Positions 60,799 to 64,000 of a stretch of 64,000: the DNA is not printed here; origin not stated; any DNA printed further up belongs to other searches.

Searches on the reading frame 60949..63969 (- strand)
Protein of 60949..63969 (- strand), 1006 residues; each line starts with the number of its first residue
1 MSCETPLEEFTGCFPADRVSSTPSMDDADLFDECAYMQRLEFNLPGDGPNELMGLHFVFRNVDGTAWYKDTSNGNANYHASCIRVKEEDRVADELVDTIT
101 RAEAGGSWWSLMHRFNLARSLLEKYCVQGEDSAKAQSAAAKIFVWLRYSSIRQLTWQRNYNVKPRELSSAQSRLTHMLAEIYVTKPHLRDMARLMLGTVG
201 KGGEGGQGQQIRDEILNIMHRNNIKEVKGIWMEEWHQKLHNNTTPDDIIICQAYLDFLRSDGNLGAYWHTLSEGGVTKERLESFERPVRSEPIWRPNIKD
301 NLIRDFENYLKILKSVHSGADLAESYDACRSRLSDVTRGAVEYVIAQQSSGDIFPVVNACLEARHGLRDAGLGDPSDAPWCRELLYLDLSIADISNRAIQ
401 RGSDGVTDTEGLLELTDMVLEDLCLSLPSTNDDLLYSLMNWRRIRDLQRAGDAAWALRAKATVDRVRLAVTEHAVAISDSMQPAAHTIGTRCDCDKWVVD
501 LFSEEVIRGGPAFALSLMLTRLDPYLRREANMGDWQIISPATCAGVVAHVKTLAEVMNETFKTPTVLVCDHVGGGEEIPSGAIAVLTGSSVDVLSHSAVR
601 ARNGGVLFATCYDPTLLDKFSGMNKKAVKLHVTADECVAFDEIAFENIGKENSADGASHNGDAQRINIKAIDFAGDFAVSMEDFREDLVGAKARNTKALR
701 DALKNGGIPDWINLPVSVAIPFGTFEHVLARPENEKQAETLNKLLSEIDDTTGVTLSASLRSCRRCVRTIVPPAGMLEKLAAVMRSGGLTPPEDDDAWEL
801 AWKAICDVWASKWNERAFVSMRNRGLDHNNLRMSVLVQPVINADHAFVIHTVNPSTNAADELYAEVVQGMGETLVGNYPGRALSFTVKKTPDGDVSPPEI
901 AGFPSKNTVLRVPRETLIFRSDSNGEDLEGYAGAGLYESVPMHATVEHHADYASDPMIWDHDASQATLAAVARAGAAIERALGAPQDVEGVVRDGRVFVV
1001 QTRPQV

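Call 68: search_protein_families(library=pfam, proteins=[window:60949-63969:-], max_evalue=0.00001)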
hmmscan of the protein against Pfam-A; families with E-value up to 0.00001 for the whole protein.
window:60949-63969:- (1006 aa): 2 families
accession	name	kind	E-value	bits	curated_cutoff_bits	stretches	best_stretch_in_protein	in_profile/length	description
PF22973.2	GWD1_pHisD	-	3.6e-33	114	27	1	535-641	2-107/115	Alpha-glucan water dikinase, phosphohistidine-like domain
PF01326.24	PPDK_N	-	2.1e-21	77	27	1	802-1005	136-309/328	Pyruvate phosphate dikinase, AMP/ATP-binding domain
